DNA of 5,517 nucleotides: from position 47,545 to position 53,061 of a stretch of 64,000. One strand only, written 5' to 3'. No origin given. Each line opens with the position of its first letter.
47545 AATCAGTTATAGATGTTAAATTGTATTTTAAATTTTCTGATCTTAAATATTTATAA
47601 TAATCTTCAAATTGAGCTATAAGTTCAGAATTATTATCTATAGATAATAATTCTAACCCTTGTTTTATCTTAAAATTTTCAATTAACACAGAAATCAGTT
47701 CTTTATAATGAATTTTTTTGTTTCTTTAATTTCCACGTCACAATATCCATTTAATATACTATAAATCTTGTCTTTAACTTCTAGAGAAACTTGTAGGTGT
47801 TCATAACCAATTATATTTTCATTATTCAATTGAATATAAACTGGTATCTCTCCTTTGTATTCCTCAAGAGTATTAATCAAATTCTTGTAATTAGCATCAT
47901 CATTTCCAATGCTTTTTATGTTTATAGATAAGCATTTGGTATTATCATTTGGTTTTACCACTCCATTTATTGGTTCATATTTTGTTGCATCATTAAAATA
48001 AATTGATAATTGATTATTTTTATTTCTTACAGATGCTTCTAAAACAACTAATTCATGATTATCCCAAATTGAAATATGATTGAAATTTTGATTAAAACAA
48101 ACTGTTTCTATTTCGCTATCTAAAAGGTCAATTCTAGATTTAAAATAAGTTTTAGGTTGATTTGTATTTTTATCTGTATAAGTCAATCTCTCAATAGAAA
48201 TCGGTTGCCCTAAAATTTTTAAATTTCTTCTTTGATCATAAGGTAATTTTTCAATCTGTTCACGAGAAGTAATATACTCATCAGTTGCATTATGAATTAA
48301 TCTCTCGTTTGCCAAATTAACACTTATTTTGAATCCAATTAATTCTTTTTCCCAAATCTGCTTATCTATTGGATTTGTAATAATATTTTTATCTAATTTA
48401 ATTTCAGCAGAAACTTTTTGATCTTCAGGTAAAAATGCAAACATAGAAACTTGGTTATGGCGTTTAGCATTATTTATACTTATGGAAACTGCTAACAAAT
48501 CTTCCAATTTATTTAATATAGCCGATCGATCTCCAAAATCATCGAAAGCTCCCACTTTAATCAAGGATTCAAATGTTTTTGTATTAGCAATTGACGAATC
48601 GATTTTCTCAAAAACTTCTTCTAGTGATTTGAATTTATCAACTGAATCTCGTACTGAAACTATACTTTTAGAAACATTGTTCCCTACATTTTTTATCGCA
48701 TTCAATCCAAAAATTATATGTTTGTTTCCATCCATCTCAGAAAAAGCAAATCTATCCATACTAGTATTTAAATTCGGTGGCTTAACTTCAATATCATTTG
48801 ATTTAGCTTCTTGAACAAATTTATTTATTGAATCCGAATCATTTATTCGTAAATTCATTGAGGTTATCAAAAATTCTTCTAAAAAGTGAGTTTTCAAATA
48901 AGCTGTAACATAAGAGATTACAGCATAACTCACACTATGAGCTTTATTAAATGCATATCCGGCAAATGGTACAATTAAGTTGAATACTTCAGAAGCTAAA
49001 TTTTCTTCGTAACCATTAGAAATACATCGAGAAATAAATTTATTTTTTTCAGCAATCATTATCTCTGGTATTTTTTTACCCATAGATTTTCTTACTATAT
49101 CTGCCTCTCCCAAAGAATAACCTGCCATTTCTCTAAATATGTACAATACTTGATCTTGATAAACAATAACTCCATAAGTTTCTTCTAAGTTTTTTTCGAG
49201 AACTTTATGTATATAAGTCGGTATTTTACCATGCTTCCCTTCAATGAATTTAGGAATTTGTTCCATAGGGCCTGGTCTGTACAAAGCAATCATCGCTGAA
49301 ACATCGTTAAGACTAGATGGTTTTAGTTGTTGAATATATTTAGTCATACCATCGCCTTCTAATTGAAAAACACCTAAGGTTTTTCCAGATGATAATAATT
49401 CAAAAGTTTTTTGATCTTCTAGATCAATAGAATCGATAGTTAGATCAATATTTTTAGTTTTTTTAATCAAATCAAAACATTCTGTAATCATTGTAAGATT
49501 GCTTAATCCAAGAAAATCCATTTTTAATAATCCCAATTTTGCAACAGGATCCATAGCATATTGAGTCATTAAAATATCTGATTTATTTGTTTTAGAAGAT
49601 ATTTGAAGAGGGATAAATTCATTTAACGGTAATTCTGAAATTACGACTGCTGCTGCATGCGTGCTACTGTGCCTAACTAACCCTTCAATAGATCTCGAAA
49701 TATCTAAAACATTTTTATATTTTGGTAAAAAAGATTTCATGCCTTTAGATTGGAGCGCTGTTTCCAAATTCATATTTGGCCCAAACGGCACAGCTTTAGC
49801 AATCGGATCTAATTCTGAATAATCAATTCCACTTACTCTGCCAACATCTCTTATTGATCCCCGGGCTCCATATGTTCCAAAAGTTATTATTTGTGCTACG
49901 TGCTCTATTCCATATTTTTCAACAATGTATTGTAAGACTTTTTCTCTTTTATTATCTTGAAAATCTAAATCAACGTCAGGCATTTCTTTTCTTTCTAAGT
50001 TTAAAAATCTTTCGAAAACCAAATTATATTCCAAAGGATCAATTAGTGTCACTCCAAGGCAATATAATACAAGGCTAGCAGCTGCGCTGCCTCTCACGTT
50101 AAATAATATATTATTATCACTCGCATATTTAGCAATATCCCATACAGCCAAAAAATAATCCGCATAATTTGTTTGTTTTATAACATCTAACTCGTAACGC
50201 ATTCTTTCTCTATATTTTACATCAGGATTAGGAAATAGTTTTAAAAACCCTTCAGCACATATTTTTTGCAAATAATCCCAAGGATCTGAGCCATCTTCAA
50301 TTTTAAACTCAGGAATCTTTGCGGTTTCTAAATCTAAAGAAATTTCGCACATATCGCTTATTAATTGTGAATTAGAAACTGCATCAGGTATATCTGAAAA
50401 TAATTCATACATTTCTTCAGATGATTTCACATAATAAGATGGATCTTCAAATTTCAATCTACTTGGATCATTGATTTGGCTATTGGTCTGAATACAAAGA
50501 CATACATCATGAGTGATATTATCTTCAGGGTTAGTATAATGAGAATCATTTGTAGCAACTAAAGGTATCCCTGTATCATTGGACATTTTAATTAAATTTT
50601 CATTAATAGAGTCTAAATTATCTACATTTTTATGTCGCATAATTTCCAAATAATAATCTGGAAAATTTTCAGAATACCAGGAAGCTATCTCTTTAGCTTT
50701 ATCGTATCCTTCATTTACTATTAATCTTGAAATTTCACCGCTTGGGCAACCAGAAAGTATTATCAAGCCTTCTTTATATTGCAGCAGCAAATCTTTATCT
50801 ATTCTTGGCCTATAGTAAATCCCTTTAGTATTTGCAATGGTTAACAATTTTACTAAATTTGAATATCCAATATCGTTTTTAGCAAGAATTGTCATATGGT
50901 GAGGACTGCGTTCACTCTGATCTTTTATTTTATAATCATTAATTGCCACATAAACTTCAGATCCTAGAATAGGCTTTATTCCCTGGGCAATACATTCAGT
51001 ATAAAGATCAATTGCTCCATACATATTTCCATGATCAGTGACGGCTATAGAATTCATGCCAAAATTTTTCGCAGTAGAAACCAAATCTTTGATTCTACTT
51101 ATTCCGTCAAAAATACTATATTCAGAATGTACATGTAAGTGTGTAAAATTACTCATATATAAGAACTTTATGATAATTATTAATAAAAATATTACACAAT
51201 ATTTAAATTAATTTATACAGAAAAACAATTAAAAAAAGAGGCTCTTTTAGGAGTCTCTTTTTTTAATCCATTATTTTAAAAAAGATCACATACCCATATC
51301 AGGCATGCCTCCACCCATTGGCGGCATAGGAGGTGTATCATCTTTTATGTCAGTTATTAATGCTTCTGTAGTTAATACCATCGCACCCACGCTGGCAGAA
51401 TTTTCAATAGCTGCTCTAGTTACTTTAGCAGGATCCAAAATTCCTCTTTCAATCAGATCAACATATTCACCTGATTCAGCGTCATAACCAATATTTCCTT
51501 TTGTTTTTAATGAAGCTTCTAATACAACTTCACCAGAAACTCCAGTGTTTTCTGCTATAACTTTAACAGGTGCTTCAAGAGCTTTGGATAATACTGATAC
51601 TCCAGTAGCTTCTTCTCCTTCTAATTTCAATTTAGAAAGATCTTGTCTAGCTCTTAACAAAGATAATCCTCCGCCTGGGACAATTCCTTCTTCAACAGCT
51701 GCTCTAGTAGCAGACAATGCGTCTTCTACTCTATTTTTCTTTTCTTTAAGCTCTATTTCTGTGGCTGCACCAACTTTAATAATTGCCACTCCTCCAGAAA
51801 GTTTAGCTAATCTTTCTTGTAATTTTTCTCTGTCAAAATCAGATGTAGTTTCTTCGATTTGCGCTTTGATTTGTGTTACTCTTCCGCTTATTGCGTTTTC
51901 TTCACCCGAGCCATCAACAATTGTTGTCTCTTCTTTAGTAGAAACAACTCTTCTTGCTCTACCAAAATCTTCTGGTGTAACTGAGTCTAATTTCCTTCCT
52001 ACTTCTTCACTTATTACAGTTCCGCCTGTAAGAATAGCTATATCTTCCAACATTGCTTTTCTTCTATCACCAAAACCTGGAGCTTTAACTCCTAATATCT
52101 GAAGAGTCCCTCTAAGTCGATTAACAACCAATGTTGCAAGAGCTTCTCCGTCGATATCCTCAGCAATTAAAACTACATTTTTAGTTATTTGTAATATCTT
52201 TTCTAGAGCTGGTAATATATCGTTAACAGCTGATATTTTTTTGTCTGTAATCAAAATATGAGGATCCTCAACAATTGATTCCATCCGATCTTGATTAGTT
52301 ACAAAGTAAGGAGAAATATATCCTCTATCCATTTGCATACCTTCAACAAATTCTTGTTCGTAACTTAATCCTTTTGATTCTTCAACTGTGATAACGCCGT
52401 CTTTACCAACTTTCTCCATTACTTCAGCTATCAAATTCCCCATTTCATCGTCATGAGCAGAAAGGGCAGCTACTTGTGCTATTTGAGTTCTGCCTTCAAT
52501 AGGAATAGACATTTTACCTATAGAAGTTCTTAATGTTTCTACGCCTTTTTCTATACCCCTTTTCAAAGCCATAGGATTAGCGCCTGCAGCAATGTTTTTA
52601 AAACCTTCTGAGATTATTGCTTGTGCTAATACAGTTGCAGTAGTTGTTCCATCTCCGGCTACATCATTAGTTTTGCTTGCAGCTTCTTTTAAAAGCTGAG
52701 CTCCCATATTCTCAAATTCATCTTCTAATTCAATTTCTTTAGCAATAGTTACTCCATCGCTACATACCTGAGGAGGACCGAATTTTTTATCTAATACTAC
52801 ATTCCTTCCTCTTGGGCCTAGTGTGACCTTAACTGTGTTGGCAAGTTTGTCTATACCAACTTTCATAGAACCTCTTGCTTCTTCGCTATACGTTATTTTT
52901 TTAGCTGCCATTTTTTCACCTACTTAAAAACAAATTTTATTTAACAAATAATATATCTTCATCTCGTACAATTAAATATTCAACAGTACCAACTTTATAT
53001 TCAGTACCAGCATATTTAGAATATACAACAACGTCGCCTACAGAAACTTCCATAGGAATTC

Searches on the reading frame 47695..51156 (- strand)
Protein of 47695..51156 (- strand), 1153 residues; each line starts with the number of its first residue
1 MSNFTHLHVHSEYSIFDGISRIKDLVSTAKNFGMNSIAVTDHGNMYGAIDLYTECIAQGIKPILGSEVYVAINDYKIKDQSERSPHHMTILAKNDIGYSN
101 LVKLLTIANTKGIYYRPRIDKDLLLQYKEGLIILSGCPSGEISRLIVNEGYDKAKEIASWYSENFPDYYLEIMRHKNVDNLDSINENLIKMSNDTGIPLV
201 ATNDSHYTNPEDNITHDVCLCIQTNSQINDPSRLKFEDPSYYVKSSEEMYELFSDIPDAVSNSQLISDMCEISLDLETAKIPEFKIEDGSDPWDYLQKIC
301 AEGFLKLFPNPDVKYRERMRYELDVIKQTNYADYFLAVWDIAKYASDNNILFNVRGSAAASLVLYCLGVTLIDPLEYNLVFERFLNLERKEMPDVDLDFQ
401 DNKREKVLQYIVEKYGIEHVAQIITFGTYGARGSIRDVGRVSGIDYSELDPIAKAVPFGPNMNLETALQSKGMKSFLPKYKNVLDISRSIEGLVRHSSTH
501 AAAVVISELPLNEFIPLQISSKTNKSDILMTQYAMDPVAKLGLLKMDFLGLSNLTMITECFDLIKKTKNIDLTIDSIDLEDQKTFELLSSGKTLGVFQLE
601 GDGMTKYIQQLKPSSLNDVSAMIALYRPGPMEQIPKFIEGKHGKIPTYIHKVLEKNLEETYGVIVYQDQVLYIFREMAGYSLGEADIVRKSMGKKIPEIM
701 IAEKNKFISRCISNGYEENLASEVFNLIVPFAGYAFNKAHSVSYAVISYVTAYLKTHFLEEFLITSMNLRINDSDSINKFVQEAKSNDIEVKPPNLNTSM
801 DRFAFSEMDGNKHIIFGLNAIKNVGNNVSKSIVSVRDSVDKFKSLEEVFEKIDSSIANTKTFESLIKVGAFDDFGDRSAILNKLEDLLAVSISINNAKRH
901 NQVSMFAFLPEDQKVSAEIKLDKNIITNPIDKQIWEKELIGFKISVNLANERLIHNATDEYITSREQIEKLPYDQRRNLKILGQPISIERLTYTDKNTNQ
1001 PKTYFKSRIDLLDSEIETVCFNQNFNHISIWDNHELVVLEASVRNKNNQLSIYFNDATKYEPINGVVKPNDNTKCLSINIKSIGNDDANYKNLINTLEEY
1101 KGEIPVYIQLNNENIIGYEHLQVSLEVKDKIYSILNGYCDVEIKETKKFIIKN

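Call 48: search_protein_families(library=pfam, proteins=[window:47695-51156:-], max_evalue=0.00001)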
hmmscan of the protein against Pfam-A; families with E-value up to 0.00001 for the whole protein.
window:47695-51156:- (1153 aa): 4 families
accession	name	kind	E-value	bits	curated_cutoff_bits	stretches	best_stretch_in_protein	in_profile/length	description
PF07733.18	DNA_pol3_alpha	-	5.9e-86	288.7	23.9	1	294-550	1-260/260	Bacterial DNA polymerase III alpha NTPase domain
PF17657.6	DNA_pol3_finger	-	7.5e-57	191.7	22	1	553-715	1-166/166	Bacterial DNA polymerase III alpha subunit finger domain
PF02811.25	PHP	-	1.6e-53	181.8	26.4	1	6-175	1-164/164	PHP domain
PF14579.12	HHH_6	-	9.9e-21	74.2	25.6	1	789-877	2-87/90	Helix-hairpin-helix motif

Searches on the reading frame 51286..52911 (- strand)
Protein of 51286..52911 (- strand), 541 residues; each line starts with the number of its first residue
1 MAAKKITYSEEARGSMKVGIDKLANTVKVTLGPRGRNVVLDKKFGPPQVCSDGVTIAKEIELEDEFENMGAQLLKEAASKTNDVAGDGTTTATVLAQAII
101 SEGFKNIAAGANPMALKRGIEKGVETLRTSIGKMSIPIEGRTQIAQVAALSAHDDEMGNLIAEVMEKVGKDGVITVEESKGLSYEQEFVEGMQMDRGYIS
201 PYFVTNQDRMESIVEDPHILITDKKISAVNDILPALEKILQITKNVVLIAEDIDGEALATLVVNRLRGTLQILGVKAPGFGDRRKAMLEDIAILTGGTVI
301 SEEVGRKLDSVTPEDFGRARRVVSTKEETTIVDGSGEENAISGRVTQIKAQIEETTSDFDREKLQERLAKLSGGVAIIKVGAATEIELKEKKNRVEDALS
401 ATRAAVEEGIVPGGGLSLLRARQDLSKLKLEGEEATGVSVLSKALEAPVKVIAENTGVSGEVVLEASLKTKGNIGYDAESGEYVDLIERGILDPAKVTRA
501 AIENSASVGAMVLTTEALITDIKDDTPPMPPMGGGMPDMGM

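Call 48: search_protein_families(library=pfam, proteins=[window:51286-52911:-], max_evalue=0.00001)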
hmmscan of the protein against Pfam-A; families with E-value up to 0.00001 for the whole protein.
window:51286-52911:- (541 aa): 1 family
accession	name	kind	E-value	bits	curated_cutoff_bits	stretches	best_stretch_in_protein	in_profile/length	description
PF00118.29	Cpn60_TCP1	-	2.9e-75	254.3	34.3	1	23-521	1-488/490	TCP-1/cpn60 chaperonin family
